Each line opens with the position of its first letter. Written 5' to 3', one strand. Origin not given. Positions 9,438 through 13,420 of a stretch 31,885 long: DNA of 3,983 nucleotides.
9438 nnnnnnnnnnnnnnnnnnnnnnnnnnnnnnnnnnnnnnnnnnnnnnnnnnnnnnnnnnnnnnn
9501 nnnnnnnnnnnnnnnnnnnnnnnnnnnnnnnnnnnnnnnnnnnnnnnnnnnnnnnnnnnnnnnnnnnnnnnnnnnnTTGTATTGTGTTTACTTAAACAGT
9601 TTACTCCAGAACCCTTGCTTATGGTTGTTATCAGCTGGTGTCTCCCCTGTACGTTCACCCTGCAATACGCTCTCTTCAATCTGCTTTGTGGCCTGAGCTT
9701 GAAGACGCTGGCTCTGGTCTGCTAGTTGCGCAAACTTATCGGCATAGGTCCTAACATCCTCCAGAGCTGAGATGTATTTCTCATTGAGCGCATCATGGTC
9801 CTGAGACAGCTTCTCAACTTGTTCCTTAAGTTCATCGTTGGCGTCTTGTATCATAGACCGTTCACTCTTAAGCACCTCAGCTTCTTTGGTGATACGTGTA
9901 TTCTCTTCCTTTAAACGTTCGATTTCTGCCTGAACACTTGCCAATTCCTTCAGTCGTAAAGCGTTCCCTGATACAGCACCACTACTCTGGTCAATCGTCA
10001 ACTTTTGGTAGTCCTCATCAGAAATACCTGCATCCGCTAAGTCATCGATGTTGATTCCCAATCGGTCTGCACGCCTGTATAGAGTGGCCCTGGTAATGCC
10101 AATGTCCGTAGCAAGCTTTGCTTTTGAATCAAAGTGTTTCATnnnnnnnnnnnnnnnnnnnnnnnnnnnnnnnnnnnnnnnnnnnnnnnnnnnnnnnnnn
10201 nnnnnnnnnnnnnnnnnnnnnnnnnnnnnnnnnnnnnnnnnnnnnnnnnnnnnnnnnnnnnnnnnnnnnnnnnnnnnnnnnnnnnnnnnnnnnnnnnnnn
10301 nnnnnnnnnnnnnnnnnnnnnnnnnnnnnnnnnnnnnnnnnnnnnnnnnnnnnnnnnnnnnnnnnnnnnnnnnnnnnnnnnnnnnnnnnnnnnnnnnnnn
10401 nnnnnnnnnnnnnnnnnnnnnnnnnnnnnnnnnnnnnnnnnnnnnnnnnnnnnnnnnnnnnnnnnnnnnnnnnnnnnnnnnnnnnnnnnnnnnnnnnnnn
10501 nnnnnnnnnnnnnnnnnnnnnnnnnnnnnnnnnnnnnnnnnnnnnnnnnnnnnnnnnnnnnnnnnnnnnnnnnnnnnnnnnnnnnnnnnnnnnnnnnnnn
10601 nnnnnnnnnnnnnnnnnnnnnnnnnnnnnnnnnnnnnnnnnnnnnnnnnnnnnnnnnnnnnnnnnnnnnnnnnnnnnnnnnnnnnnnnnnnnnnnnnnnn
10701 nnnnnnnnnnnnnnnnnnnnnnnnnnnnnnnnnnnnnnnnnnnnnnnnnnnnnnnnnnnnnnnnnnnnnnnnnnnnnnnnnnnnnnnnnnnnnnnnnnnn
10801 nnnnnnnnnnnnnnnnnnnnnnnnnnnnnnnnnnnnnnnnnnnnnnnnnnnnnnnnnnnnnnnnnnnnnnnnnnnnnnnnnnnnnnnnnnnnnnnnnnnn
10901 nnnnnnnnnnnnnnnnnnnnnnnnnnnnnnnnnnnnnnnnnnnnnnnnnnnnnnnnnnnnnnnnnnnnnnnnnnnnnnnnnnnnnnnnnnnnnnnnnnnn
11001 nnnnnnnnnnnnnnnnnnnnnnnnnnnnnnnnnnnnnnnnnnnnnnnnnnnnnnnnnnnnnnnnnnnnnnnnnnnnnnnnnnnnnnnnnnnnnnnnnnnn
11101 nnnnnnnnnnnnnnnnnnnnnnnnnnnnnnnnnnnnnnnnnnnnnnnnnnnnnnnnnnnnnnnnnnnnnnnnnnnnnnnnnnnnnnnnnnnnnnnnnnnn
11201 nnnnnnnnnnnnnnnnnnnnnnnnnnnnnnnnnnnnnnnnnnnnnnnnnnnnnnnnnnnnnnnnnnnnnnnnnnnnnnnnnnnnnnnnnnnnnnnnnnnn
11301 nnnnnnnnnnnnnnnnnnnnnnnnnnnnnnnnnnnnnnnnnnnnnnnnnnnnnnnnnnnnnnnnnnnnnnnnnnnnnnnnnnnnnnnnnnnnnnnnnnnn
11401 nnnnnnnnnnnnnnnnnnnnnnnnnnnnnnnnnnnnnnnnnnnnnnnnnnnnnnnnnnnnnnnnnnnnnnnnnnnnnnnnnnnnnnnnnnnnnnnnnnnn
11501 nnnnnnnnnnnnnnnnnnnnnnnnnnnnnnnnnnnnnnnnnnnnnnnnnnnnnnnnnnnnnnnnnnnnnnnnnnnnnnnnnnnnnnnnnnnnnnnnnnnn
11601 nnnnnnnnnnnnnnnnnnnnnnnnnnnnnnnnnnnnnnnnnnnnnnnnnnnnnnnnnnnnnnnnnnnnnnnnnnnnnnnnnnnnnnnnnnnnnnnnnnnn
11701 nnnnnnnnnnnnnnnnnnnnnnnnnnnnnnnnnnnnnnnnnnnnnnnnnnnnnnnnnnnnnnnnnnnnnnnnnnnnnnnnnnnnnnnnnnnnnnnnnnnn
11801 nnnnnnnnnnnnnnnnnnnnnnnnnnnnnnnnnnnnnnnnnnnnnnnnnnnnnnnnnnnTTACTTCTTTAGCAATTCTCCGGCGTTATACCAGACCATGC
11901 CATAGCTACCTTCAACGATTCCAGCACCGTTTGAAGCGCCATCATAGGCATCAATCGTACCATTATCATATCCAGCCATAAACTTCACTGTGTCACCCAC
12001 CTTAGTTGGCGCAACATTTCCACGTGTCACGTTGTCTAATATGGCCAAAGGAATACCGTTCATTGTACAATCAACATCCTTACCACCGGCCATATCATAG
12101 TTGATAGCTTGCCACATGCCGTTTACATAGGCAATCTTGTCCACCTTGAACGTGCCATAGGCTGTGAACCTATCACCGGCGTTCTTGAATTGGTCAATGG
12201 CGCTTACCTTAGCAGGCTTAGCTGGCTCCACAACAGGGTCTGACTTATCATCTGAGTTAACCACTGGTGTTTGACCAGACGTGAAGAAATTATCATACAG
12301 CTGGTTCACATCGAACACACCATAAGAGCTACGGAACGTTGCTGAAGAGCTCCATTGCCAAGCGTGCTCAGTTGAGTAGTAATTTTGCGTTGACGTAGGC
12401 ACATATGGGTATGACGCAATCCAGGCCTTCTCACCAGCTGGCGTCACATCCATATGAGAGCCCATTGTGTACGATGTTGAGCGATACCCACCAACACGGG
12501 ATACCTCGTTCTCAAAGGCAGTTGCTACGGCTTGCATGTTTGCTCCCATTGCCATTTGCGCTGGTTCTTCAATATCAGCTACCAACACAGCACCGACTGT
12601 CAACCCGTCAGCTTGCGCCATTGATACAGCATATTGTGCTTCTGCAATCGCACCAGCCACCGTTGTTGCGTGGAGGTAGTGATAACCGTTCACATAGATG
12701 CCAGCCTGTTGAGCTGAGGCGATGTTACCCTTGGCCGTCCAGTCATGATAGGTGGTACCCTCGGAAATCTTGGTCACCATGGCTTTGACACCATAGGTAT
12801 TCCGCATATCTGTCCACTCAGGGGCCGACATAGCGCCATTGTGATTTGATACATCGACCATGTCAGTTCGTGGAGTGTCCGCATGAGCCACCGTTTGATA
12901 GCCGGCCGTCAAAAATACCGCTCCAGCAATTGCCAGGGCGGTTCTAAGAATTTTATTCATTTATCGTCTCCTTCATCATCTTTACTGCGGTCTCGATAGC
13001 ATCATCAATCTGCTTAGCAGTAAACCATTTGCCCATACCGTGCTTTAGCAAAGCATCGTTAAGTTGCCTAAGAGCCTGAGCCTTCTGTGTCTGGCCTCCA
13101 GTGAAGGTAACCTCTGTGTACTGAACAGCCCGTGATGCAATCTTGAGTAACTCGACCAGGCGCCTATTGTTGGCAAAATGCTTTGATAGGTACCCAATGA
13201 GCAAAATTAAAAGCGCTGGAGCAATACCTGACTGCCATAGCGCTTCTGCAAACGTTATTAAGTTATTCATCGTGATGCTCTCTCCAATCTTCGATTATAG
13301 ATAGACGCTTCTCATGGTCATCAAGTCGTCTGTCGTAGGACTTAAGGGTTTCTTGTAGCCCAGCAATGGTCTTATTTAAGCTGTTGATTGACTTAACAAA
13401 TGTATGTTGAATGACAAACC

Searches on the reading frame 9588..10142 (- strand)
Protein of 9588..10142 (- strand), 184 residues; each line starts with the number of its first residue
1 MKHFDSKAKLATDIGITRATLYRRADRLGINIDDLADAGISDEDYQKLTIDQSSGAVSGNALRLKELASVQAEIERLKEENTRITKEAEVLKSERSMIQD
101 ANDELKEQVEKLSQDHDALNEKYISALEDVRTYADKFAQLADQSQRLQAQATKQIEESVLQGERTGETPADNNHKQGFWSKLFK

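Call 7: search_protein_families(library=phrogs, proteins=[window:9588-10142:-], max_evalue=0.001)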
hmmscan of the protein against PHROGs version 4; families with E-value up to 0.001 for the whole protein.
window:9588-10142:- (184 aa): 2 families
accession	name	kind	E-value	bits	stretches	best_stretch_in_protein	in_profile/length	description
phrog_5553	-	unknown function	6.5e-05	24.1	1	67-154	16-103/114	-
phrog_28272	-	unknown function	0.00061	20.3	1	61-155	98-185/235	-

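Call 11: search_protein_families(library=padloc, proteins=[window:9588-10142:-], max_evalue=0.01)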
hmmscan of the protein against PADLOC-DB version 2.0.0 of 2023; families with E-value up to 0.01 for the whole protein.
window:9588-10142:- (184 aa): 17 families
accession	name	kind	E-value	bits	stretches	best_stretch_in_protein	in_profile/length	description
PDLC00580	JetC3|JetC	-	0.00015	18.2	1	65-156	312-403/1068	DUF3584 domain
PDLC00503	JetC1|JetC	-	0.00034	16.8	1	60-167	703-807/1146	DUF3584 domain; MukB-like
PDLC00519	JetC1|JetC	-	0.00042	16.6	1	47-163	276-390/1097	DUF3584 domain; MukB-like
PDLC00512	JetC1|JetC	-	0.0015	14.6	1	43-157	674-792/1123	DUF3584 domain; MukB-like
PDLC02730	PbeC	-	0.0018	15.1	1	47-142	417-511/651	PbeC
PDLC00581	JetC3|JetC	-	0.0019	14.1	1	50-180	785-914/1473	DUF3584 domain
PDLC03863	LmuB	-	0.002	14.9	1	71-155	205-305/610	-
PDLC00582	JetC3|JetC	-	0.0024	13.7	1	65-154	919-1011/1472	DUF3584 domain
PDLC03859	LmuB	-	0.0026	15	1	66-148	389-469/611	-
PDLC00517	JetC1|JetC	-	0.0026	14.1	1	42-145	682-785/1119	DUF3584 domain; MukB-like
PDLC02741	PbeC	-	0.003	14.1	1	65-174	364-473/644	PbeC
PDLC00553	JetC2|JetC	-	0.003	13.5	1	63-156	442-537/1361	DUF3584 domain; MukB-like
PDLC03865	LmuB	-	0.0053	13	1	34-158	612-736/1007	-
PDLC00551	JetC2|JetC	-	0.0055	12.6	1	47-154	314-419/1365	DUF3584 domain; MukB-like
PDLC02714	PbeC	-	0.0068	13.3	1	67-175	370-478/651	PbeC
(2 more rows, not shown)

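Call 12: search_protein_families(library=ncbifam, proteins=[window:9588-10142:-], max_evalue=0.01)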
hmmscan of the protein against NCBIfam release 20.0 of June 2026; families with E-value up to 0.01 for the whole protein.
window:9588-10142:- (184 aa): 14 families
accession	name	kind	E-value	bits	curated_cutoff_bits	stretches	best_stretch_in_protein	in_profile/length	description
TIGR02168.1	SMC_prok_B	equivalog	0.00016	19.5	567.35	1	58-157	672-771/1181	chromosome segregation protein SMC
TIGR04211.1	SH3_and_anchor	equivalog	0.00083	19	65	1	64-157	65-161/198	TIGR04211 family SH3 domain-containing protein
NF033516.0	transpos_IS3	equivalog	0.0014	17.9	160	1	8-157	18-141/369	IS3 family transposase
NF045487.1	ASRP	equivalog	0.0014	17.3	300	1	63-156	346-439/593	archaea-specific SMC-related protein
TIGR02894.1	DNA_bind_RsfA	subfamily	0.0017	18.5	126.45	1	61-127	79-145/161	RsfA family transcriptional regulator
NF001413.0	PRK00290.1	equivalog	0.0026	16.2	648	1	46-170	489-605/625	molecular chaperone DnaK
NF047516.1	LA_3659_fam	equivalog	0.0027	17.3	36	1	57-176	91-215/221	LA_3659 family protein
NF047514.1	SpiroCoCo_N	equivalog_domain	0.0027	17.3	75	1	57-176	91-215/221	SpiroCoCo family coiled-coil protein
TIGR02169.1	SMC_prok_A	equivalog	0.0041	14.9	729.4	1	66-155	665-758/1165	chromosome segregation protein SMC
NF052432.1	TC0500_fam_Inc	equivalog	0.0052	16.2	240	1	65-155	101-192/214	TC0500 family inclusion membrane protein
NF010725.0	PRK14127.1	equivalog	0.0059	17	91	0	65-128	39-99/111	cell division regulator GpsB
NF047368.1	collar_FlbB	equivalog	0.0093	15.8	110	0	73-148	58-133/193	periplasmic-type flagellar collar protein FlbB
NF010534.0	PRK13923.1-2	equivalog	0.0096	15.9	345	0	46-145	102-193/212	putative spore coat protein regulator protein YlbO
NF047408.1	SA0632_fam_LP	equivalog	0.0099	15.5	70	1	66-111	23-68/68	SA0632 family lipoprotein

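Call 16: search_protein_families(library=pfam, proteins=[window:9588-10142:-], max_evalue=0.01)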
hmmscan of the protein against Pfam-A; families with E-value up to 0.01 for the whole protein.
window:9588-10142:- (184 aa): 5 families
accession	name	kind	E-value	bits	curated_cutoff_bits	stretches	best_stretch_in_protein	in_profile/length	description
PF15294.11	Leu_zip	-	0.00047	20.2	28.2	1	70-155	131-214/275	Leucine zipper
PF14662.11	KASH_CCD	-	0.00067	20.1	43.3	1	60-131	90-164/191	Coiled-coil region of CCDC155 or KASH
PF24319.2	DUF7491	-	0.0042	17.7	30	1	65-117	35-87/90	Coiled-coil region of unknown function (DUF7491)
PF04849.18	HAP1_N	-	0.0046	16.6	33.9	1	63-156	160-257/307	HAP1 N-terminal conserved region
PF06005.17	ZapB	-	0.0098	16.8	31.5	0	69-128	22-67/71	Cell division protein ZapB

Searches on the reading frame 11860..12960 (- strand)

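Call 7: search_protein_families(library=phrogs, proteins=[window:11860-12960:-], max_evalue=0.001)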
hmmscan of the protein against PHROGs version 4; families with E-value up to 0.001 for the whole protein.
window:11860-12960:- (366 aa): 6 families
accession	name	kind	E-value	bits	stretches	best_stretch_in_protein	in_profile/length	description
phrog_8164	-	lysis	9.1e-41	141.2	1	241-362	188-315/320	endolysin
phrog_291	-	lysis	3.4e-32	112.9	1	3-361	82-390/509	endolysin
phrog_6219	-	lysis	8.4e-22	79.1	1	34-249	4-214/326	endolysin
phrog_35916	-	unknown function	1.8e-20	74.4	1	31-210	3-194/488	-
phrog_6745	-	lysis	3.4e-20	73.3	1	35-206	7-184/396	endolysin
phrog_3084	-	lysis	6.7e-09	36.3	1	34-205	161-326/468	endolysin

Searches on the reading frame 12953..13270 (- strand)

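Call 7: search_protein_families(library=phrogs, proteins=[window:12953-13270:-], max_evalue=0.001)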
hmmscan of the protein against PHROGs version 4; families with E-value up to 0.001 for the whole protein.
window:12953-13270:- (105 aa): 4 families
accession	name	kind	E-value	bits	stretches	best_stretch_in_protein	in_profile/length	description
phrog_6918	-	lysis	5e-11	43.6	1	12-104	12-103/114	holin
phrog_2609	-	lysis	1.6e-07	32.3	1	6-103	5-107/145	holin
phrog_608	-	lysis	9.1e-06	26.9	1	36-103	38-107/111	holin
phrog_6995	-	lysis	1.3e-05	26.3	1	31-96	33-98/115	holin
